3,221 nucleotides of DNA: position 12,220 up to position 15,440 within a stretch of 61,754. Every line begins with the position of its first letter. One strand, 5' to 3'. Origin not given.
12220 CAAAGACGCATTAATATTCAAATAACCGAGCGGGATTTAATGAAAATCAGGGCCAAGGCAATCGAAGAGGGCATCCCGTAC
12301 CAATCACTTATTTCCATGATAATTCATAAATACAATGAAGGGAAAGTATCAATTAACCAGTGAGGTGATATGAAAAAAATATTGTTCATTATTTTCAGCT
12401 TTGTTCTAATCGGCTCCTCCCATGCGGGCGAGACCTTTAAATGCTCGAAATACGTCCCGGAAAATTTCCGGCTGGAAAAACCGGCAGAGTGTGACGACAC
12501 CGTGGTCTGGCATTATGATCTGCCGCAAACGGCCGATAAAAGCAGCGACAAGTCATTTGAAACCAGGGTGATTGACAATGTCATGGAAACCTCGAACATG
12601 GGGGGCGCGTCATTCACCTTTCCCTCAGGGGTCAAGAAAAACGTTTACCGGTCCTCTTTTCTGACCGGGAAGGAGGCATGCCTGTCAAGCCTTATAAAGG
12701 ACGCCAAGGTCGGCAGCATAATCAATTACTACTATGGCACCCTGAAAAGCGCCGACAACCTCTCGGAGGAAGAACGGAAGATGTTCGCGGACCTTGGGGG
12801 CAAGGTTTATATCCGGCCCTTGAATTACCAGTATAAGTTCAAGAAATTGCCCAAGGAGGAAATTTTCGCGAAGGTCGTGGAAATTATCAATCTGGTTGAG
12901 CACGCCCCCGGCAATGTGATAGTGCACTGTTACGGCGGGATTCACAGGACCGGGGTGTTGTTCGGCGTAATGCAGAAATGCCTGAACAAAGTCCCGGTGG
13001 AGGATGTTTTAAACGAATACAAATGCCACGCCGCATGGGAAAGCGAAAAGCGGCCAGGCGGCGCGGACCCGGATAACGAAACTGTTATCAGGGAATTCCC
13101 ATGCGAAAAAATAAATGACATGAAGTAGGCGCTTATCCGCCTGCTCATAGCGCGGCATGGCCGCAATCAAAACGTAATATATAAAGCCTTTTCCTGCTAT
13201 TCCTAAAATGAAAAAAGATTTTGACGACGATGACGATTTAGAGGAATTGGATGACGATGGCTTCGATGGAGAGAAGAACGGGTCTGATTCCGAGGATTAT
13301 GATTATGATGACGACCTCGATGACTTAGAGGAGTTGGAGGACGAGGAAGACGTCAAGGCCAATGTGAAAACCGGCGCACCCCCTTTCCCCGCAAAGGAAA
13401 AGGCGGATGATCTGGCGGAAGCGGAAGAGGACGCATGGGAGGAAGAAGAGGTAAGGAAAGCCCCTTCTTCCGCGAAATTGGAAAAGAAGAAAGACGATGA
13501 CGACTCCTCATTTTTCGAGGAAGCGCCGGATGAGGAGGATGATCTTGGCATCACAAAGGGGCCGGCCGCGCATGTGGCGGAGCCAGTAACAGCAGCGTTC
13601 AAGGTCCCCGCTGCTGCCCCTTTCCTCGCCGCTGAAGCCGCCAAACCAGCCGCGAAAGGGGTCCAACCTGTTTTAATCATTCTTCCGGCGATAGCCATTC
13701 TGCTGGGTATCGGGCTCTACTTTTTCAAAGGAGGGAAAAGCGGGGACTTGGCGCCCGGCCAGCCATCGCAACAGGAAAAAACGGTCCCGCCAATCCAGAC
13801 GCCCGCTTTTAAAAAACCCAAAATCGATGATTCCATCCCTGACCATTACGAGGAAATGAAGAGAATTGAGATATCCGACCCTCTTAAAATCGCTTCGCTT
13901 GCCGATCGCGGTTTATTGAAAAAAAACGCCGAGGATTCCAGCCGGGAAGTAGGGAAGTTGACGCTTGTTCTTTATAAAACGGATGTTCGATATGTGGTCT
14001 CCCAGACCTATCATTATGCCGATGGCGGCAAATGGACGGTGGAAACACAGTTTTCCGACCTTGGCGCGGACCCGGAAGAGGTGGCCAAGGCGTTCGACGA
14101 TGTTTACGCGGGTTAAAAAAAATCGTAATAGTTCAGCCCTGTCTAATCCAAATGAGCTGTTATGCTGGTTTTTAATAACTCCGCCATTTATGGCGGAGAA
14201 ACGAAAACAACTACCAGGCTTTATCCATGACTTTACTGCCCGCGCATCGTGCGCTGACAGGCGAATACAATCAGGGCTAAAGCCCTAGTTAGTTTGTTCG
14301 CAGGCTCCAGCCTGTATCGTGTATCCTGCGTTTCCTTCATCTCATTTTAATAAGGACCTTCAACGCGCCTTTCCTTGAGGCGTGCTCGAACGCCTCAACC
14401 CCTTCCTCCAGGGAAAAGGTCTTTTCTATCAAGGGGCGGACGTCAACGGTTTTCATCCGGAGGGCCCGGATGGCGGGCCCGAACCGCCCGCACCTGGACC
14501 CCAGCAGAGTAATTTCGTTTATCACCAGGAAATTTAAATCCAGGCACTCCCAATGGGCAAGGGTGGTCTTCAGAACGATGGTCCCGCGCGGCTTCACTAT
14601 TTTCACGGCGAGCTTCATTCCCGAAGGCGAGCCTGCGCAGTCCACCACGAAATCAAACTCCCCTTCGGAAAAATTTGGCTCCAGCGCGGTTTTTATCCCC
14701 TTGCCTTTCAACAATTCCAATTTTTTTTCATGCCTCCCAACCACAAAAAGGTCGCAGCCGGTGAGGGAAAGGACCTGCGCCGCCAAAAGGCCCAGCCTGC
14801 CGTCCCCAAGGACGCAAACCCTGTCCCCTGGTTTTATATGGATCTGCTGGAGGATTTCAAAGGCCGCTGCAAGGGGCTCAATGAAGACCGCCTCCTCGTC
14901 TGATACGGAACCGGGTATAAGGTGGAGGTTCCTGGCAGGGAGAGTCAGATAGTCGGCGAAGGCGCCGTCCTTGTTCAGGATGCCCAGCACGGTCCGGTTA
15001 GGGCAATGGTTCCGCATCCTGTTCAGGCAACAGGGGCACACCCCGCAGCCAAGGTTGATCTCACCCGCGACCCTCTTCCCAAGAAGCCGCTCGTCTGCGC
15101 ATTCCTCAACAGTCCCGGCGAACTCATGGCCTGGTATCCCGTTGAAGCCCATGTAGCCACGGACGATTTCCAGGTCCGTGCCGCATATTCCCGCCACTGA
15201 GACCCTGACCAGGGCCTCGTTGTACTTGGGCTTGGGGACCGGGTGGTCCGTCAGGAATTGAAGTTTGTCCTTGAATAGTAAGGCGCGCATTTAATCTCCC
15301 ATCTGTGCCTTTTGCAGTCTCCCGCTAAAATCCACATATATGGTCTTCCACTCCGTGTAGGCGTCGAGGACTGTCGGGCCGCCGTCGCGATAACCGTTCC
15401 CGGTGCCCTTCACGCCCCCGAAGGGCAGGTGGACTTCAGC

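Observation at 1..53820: Structure-conserved, sequence-divergent hairpin families sharing one tail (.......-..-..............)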

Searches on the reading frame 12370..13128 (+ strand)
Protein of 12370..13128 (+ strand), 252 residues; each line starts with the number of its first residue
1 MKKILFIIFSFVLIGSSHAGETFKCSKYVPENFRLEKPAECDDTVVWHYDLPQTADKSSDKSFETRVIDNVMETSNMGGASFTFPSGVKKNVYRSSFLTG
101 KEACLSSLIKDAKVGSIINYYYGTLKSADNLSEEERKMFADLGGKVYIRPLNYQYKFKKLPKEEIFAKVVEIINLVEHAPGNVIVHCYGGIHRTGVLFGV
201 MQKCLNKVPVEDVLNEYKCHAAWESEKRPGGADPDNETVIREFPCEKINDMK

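Call 92: search_protein_families(library=pfam, proteins=[window:12370-13128:+], max_evalue=0.001)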
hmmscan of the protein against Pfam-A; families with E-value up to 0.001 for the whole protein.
window:12370-13128:+ (252 aa): 4 families
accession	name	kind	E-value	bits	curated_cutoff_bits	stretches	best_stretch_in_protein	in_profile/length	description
PF03162.18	Y_phosphatase2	-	6.4e-06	26.3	27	1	87-222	9-132/165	Tyrosine phosphatase family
PF13350.11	Y_phosphatase3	-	0.0002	21.8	22.2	1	168-221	117-168/240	Tyrosine phosphatase family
PF00782.25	DSPc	-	0.00025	21.3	33.5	1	163-198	56-91/133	Dual specificity phosphatase, catalytic domain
PF00102.32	Y_phosphatase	-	0.00081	19.5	20.9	0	166-213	151-201/234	Protein-tyrosine phosphatase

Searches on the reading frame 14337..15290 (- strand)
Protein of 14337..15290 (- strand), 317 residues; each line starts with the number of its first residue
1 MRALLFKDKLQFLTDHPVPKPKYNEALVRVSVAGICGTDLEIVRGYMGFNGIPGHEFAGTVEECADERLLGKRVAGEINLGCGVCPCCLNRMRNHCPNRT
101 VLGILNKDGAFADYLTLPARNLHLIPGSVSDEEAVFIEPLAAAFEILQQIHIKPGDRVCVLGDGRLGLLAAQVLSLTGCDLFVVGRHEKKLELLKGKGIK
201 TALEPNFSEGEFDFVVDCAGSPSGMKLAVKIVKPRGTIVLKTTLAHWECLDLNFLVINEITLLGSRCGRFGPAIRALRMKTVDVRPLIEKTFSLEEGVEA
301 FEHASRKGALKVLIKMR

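Call 93: search_protein_families(library=pfam, proteins=[window:14337-15290:-], max_evalue=0.001)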
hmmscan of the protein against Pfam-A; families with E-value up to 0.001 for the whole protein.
window:14337-15290:- (317 aa): 5 families
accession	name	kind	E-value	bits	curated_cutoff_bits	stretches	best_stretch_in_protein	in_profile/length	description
PF08240.17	ADH_N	-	1.2e-21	77.4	23.5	1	24-126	3-103/104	Alcohol dehydrogenase GroES-like domain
PF00107.32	ADH_zinc_N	-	1.9e-13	50.9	31.8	1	166-269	2-116/129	Zinc-binding dehydrogenase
PF16912.11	Glu_dehyd_C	-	9.9e-08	32.1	34.9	1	151-313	28-208/211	Glucose dehydrogenase C-terminus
PF13602.12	ADH_zinc_N_2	-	0.0002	22.7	27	0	209-305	21-124/134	Zinc-binding dehydrogenase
PF01494.25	FAD_binding_3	-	0.00057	19.7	22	1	158-200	4-46/349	FAD binding domain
